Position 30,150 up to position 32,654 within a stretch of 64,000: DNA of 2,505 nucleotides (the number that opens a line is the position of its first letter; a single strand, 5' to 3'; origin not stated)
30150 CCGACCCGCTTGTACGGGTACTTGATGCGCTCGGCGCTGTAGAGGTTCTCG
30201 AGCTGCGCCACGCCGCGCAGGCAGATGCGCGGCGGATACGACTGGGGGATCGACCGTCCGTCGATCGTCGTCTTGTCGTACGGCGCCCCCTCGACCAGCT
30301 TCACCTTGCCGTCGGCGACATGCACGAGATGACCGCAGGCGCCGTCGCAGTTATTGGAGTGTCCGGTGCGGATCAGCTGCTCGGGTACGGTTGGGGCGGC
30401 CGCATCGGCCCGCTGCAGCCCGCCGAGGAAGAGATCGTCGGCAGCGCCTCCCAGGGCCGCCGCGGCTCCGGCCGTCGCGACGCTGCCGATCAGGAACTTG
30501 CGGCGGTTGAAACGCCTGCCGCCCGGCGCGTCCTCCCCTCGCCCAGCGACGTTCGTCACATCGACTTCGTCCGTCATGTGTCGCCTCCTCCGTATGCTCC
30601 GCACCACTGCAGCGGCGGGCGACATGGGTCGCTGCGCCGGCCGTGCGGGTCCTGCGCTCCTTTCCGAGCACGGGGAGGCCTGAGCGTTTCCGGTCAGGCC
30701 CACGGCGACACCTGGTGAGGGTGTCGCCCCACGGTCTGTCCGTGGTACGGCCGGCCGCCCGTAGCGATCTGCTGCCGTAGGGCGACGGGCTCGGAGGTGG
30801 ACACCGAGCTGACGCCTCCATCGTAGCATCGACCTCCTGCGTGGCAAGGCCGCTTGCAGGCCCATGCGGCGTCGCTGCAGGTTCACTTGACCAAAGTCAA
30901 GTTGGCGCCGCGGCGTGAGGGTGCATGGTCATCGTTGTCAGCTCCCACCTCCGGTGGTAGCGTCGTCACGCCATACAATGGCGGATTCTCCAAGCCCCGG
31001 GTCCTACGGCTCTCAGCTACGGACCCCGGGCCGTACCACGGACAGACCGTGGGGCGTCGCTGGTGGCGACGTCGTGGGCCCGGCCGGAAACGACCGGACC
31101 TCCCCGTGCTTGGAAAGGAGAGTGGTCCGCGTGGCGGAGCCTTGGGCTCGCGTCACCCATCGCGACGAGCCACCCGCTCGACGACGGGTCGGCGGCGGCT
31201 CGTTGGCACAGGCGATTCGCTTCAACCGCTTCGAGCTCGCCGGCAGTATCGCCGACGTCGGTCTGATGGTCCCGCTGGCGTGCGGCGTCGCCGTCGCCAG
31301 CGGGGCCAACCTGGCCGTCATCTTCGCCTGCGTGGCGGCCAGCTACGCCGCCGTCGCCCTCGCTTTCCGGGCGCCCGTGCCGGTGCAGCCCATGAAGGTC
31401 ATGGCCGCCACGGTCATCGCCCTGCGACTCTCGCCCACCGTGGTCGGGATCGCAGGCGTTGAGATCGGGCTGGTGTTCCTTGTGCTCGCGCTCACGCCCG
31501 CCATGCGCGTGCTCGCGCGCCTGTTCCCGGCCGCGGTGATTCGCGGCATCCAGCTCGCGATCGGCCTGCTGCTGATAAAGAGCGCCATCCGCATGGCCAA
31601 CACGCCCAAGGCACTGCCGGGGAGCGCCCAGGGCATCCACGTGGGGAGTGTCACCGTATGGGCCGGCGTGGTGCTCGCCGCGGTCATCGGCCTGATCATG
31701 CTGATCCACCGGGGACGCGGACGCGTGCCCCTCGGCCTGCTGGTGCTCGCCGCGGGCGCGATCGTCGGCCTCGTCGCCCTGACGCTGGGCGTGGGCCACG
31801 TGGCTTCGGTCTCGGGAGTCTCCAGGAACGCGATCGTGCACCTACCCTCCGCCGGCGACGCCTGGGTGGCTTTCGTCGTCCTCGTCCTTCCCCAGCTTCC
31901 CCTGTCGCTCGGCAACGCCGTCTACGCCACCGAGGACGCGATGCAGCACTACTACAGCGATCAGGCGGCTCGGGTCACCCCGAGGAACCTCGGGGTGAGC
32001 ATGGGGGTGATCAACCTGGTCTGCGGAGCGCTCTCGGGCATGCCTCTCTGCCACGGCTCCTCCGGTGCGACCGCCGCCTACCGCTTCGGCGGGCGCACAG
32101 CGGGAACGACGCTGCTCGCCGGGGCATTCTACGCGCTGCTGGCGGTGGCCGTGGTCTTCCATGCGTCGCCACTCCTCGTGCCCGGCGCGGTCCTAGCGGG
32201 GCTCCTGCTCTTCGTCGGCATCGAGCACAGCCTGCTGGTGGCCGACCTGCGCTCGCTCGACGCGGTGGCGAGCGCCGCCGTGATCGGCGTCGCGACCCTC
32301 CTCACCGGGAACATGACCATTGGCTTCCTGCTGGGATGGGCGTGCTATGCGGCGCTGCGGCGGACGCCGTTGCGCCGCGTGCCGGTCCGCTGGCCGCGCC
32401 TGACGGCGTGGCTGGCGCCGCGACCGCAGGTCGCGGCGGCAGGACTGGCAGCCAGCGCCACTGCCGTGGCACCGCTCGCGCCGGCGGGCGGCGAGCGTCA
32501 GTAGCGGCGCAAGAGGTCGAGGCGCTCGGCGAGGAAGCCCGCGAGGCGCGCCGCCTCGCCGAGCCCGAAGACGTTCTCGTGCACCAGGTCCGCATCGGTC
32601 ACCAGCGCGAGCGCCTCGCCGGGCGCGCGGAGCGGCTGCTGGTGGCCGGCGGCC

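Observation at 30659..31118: Inverted pair of a ~105-nt structured leader RNA in front of both the Mo-enzyme operon and the MOT1 molybdate transporter: candidate Moco-type riboswitch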

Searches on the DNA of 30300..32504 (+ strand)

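Call 8: search_rna_families(source=window, start=30300, end=31500, threshold=evalue, max_evalue=1)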
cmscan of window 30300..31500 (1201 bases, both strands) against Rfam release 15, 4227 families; matches with E-value up to 1: 3.
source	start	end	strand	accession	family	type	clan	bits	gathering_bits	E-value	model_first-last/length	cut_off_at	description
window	30976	31136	+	RF01055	Molybdenum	Cis-reg; riboswitch;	-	58.1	36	4.5e-13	1-135/135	no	Molybdenum/Tungsten riboswitch aptamer (Moco RNA motif)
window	30657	30796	-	RF01055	Molybdenum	Cis-reg; riboswitch;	-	48.1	36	3.8e-10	13-119/135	no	Molybdenum/Tungsten riboswitch aptamer (Moco RNA motif)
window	31257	31322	+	RF01059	mir-598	Gene; miRNA;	-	26.2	69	0.0072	1-80/80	no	mir-598 microRNA precursor family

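Call 24: search_rna_families(sources=[L001, L002, L003, L004, L005, L006, L007, L008, L009, L010, L011, L012, L013, L014, L015, L016, L017, L018, L019, L020], threshold=gathering)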
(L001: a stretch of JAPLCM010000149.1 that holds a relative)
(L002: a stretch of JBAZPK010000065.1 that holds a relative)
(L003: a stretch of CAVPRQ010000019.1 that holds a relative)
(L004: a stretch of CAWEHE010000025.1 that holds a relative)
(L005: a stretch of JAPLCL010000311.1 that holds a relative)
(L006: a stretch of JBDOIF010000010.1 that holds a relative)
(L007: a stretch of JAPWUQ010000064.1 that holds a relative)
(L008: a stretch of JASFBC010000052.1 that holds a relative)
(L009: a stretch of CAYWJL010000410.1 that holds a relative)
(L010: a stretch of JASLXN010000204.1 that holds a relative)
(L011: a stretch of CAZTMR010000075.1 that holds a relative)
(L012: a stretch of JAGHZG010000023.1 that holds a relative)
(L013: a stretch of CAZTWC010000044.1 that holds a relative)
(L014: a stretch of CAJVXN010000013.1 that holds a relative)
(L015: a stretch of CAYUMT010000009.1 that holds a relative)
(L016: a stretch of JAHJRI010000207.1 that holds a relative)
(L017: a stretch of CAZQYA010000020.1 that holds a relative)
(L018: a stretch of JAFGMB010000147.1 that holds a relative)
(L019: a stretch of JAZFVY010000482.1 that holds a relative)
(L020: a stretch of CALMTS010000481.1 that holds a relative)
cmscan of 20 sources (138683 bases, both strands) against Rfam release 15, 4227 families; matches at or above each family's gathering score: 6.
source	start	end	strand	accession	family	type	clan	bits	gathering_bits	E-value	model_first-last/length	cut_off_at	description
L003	5596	5669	-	RF00005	tRNA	Gene; tRNA;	CL00001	72.1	29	1.8e-13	1-71/71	no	tRNA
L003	3766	3925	+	RF01055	Molybdenum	Cis-reg; riboswitch;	-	59.1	36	2.7e-11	1-135/135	no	Molybdenum/Tungsten riboswitch aptamer (Moco RNA motif)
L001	3841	4001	+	RF01055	Molybdenum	Cis-reg; riboswitch;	-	57.9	36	6.2e-11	1-135/135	no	Molybdenum/Tungsten riboswitch aptamer (Moco RNA motif)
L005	3768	3926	+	RF01055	Molybdenum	Cis-reg; riboswitch;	-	57.6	36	7.5e-11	1-135/135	no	Molybdenum/Tungsten riboswitch aptamer (Moco RNA motif)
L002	686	846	+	RF01055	Molybdenum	Cis-reg; riboswitch;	-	56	36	2.2e-10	1-135/135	no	Molybdenum/Tungsten riboswitch aptamer (Moco RNA motif)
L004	3768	3928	+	RF01055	Molybdenum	Cis-reg; riboswitch;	-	51.2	36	5.4e-09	1-135/135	no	Molybdenum/Tungsten riboswitch aptamer (Moco RNA motif)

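Call 27: search_rna_families(sources=[L081, L048, L077, L072, L052, L062, L078, L057], threshold=gathering)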
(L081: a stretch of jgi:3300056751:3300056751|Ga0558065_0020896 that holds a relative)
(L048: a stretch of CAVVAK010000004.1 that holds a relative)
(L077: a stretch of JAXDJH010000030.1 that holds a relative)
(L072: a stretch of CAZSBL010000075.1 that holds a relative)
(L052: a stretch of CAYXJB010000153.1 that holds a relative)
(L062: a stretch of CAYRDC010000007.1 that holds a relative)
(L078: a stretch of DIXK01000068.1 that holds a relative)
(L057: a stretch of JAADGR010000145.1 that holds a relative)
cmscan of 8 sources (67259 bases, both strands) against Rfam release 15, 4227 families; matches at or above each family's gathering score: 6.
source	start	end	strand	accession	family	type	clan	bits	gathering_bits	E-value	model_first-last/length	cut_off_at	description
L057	2888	3013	+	RF01055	Molybdenum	Cis-reg; riboswitch;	-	70.3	36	6.6e-15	1-135/135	no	Molybdenum/Tungsten riboswitch aptamer (Moco RNA motif)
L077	8495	8572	+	RF03167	c-di-GMP-I-GGC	Cis-reg; riboswitch;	CL00126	69.9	59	1.7e-14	1-80/80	no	c-di-GMP-I-GGC riboswitch aptamer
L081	2059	2131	+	RF00005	tRNA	Gene; tRNA;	CL00001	65.7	29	5e-12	1-71/71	no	tRNA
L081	7318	7477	+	RF01055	Molybdenum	Cis-reg; riboswitch;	-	62.3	36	1.5e-12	1-135/135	no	Molybdenum/Tungsten riboswitch aptamer (Moco RNA motif)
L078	6989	7069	+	RF00005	tRNA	Gene; tRNA;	CL00001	55.5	29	3.2e-09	1-71/71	no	tRNA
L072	373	437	-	RF01734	Fluoride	Cis-reg; riboswitch;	-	36.8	34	1.6e-06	1-64/64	no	Fluoride riboswitch aptamer (crcB RNA motif)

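Call 81: search_rna_families(sources=[L021, L022, L023, L024, L025, L026, L027, L028, L029, L030, L031, L032, L033, L034, L035, L036, L037], threshold=gathering)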
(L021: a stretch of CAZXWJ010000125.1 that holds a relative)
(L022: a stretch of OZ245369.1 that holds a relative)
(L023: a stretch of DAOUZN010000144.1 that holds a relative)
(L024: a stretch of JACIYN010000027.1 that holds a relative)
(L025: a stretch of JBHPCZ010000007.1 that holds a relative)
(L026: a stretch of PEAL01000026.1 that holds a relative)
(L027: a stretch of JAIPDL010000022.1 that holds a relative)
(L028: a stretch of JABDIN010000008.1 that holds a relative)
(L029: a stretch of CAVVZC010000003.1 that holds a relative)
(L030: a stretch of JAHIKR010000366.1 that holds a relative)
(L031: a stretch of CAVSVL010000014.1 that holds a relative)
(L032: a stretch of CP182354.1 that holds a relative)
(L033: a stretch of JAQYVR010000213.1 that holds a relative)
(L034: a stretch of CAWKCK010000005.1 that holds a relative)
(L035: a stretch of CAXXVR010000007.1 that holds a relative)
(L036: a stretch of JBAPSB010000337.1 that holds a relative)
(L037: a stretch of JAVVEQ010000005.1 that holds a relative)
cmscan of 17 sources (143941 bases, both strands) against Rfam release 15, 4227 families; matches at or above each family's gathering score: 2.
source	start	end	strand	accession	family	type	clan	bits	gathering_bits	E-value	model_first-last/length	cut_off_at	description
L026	1004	1048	+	RF01687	Acido-Lenti-1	Gene; sRNA;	-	45.1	37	1.3e-06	1-46/46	no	Acido-Lenti-1 RNA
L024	2039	2107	+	RF01734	Fluoride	Cis-reg; riboswitch;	-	39.8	34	3.4e-07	1-64/64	no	Fluoride riboswitch aptamer (crcB RNA motif)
